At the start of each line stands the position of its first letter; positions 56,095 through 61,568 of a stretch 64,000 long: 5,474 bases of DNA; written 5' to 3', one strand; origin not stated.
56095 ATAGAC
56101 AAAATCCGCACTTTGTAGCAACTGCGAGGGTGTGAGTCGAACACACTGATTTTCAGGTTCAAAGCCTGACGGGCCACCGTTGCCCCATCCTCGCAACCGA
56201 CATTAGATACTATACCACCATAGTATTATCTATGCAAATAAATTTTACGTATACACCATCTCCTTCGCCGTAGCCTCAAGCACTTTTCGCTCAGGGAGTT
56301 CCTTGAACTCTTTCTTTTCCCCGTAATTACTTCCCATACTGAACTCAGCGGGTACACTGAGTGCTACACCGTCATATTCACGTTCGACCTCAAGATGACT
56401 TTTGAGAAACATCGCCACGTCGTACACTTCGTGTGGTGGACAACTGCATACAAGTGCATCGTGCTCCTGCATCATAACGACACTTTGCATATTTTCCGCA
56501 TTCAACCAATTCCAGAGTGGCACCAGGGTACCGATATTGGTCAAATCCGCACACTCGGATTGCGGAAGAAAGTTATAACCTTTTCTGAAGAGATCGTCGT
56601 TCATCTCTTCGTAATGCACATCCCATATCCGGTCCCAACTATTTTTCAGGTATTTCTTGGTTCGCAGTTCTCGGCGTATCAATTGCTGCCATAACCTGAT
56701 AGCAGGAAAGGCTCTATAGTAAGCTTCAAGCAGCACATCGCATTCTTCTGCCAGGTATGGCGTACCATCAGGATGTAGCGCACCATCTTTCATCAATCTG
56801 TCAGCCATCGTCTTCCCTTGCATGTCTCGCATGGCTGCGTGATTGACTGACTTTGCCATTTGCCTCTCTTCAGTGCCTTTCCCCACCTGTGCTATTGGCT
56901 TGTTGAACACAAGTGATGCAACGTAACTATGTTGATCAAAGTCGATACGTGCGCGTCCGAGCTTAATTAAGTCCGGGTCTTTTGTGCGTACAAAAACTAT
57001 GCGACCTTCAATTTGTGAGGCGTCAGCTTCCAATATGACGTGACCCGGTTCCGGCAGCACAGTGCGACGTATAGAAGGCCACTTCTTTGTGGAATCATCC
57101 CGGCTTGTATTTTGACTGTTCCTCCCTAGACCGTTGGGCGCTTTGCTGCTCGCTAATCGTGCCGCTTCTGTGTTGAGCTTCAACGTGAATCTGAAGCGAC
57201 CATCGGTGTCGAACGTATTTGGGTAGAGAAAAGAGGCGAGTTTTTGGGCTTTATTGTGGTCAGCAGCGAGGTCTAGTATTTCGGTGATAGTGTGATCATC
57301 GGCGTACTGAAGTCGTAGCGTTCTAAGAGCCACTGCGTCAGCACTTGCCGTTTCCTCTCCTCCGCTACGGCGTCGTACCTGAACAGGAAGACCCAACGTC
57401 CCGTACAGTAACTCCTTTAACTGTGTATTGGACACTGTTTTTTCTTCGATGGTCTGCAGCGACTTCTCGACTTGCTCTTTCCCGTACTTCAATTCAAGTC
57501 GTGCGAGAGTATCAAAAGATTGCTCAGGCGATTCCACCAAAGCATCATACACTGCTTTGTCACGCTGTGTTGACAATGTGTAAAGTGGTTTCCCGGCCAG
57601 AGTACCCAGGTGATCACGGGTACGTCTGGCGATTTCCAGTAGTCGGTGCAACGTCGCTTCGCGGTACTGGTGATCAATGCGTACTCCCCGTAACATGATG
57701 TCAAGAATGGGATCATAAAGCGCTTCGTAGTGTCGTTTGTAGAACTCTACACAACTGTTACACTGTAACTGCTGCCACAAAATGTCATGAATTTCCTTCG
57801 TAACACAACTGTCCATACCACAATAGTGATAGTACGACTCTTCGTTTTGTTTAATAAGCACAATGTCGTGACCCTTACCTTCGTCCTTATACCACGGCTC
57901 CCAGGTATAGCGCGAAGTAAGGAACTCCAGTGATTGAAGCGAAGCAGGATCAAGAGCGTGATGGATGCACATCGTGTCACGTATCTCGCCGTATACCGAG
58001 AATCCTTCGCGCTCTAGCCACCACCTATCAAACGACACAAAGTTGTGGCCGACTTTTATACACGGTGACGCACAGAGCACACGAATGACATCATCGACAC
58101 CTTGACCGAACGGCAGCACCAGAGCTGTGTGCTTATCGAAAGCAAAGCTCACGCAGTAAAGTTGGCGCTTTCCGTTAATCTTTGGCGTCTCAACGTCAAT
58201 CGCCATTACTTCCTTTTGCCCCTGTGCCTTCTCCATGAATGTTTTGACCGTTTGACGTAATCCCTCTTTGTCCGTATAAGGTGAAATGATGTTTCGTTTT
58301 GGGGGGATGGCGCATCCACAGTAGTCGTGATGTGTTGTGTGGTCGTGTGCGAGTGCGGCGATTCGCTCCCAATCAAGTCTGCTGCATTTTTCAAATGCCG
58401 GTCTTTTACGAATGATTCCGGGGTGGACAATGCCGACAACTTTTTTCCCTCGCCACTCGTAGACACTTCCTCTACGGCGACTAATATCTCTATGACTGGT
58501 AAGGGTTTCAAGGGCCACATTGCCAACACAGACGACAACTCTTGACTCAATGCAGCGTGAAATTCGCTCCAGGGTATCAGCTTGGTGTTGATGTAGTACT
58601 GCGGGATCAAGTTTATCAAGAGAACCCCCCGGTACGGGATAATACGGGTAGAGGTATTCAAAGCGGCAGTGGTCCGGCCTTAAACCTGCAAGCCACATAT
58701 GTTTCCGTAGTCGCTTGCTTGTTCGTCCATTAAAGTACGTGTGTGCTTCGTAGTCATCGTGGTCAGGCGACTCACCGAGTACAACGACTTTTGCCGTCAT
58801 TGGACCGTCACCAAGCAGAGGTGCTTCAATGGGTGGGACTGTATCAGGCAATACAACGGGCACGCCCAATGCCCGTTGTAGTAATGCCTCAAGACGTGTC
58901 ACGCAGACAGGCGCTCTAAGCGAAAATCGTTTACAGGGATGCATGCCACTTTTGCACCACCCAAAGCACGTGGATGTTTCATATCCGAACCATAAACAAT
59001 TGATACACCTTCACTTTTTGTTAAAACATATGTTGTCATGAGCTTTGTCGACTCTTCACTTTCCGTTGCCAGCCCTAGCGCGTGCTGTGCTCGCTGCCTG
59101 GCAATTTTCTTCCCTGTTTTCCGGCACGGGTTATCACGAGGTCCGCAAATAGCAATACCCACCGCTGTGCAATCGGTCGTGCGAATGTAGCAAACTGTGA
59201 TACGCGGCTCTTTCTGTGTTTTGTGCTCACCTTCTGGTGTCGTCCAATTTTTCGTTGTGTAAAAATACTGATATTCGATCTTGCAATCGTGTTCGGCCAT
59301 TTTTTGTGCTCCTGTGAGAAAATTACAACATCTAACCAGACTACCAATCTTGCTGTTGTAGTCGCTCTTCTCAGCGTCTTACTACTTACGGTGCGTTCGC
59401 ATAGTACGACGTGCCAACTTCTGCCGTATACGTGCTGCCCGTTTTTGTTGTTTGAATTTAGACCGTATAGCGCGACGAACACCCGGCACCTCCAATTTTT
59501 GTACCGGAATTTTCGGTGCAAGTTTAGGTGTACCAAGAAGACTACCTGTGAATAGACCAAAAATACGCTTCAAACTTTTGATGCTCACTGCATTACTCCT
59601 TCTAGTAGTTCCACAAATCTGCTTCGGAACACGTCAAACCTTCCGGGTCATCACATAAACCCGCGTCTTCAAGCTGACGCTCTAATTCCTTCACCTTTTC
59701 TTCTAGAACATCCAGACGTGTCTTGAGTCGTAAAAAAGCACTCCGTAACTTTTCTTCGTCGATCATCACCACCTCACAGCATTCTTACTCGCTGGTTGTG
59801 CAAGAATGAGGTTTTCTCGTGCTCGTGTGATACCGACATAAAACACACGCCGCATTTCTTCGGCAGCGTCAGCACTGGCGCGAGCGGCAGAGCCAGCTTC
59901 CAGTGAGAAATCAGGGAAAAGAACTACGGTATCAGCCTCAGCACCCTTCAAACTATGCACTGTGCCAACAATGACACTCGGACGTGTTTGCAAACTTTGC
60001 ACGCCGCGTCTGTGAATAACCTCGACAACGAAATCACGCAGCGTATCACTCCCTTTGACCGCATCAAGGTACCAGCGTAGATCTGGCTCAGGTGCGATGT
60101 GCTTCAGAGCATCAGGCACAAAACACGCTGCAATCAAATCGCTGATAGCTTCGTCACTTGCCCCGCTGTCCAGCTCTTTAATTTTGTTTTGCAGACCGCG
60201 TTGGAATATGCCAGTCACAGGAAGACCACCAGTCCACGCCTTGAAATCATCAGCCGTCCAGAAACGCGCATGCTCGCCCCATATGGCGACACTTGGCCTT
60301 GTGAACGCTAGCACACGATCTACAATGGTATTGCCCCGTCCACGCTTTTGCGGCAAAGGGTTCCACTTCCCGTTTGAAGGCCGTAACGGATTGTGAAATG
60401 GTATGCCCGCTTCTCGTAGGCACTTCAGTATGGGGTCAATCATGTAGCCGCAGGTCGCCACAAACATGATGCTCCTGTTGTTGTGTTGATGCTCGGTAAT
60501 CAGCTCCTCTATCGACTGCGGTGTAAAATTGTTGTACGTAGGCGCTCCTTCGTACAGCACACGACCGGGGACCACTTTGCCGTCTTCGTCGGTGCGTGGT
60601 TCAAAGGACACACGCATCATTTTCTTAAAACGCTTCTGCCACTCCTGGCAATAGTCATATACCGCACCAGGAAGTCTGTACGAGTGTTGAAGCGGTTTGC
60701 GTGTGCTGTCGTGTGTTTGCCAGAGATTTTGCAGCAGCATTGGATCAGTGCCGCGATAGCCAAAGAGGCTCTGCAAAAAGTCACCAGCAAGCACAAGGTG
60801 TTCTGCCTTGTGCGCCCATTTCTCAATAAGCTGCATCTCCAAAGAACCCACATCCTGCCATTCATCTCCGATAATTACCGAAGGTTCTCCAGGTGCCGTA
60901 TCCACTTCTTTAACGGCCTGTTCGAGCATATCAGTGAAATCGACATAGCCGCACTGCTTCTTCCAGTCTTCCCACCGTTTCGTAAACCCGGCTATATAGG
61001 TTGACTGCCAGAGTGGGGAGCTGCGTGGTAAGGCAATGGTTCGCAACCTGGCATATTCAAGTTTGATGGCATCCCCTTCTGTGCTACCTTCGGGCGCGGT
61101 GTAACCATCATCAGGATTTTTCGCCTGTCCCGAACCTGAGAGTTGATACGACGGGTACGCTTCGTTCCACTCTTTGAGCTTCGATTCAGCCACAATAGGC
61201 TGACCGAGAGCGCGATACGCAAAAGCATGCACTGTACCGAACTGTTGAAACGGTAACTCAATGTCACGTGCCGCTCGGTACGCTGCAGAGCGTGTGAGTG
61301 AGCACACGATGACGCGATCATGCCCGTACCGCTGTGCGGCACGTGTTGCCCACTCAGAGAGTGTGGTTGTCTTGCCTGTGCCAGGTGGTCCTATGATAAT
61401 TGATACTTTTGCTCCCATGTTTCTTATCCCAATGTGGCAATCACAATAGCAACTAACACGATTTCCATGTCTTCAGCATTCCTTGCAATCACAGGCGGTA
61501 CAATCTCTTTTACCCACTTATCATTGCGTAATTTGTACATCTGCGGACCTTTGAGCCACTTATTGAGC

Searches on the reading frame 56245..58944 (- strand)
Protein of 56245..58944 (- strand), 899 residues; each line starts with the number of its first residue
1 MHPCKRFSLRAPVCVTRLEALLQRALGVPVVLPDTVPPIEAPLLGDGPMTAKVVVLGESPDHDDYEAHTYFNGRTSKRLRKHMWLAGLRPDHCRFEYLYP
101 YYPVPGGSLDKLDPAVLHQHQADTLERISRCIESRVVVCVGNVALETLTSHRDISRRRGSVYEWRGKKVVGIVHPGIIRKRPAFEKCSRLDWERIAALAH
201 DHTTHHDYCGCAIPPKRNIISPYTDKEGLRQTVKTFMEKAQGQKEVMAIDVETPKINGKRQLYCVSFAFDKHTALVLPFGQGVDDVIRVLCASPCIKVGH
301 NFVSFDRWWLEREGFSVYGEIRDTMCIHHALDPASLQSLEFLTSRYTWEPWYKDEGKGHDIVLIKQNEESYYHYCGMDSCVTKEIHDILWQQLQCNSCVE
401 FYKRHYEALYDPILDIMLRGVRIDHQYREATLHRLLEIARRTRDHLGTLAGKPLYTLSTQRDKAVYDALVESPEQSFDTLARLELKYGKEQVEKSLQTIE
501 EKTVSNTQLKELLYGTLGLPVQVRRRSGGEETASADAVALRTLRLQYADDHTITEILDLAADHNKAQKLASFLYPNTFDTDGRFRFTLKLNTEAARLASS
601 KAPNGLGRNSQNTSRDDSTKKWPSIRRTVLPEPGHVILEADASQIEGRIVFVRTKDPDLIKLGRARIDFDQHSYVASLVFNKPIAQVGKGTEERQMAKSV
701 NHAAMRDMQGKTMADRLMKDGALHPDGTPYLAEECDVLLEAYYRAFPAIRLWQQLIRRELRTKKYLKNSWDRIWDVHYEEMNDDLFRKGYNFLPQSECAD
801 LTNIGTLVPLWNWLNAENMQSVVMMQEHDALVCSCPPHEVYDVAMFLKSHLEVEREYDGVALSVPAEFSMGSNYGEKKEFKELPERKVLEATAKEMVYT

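Call 58: search_protein_families(library=pfam, proteins=[window:56245-58944:-], max_evalue=0.001)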
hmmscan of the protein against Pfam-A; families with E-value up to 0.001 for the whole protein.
window:56245-58944:- (899 aa): 3 families
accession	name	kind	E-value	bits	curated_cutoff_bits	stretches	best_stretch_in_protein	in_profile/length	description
PF00476.26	DNA_pol_A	-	6.1e-33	114.7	34.3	1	491-875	17-380/381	DNA polymerase family A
PF03167.25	UDG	-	3.3e-11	43.9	24.3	1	45-178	2-121/141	Uracil DNA glycosylase superfamily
PF01612.26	DNA_pol_A_exo1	-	2.6e-10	40.8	23.6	1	232-394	9-173/173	3'-5' exonuclease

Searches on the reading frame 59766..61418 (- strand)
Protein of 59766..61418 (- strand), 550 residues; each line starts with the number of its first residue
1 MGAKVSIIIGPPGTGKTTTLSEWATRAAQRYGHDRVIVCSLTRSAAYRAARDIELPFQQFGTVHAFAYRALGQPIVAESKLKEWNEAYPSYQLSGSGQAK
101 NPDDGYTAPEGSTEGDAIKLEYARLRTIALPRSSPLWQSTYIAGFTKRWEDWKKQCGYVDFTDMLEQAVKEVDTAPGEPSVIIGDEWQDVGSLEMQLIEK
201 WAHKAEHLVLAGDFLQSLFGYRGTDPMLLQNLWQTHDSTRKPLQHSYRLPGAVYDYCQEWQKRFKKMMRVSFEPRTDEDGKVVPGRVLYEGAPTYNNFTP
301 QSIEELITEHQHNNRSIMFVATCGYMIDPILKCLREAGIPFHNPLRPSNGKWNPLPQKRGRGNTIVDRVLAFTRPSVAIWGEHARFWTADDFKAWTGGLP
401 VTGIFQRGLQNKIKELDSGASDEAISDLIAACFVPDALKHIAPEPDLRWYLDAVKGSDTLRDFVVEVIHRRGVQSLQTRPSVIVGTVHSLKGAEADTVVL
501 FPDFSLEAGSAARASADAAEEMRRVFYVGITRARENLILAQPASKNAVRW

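Call 58: search_protein_families(library=pfam, proteins=[window:59766-61418:-], max_evalue=0.001)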
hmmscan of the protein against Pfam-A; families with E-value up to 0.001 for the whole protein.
window:59766-61418:- (550 aa): 10 families
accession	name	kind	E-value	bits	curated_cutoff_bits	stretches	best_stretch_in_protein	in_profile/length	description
PF13245.12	AAA_19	-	8.1e-16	58.9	25.1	1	3-218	11-130/134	AAA domain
PF00580.27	UvrD-helicase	-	1.2e-13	51.8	23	1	6-233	16-267/271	UvrD/REP helicase N-terminal domain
PF13361.12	UvrD_C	-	1e-10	42.1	25.6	1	460-540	264-346/350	UvrD-like helicase C-terminal domain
PF13604.12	AAA_30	-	7.3e-08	32.8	27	1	3-57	18-70/191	AAA domain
PF13538.12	UvrD_C_2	-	7.6e-08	32.5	27.4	1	483-539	3-51/52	UvrD-like helicase C-terminal domain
PF01443.25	Viral_helicase1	-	1.2e-06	28.9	21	0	475-539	174-226/228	Viral superfamily 1 RNA helicase core domain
PF13086.12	AAA_11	-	8.5e-06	26.2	27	1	5-40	19-59/257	AAA domain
PF13401.12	AAA_22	-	8.8e-05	23.3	27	0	2-45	4-45/130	AAA domain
PF25199.1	nSTAND_NTPase5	-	0.00031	21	34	0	3-37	41-74/145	Novel STAND NTPase 5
PF13191.12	AAA_16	-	0.00038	21.4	32.6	0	7-86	28-96/167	AAA ATPase domain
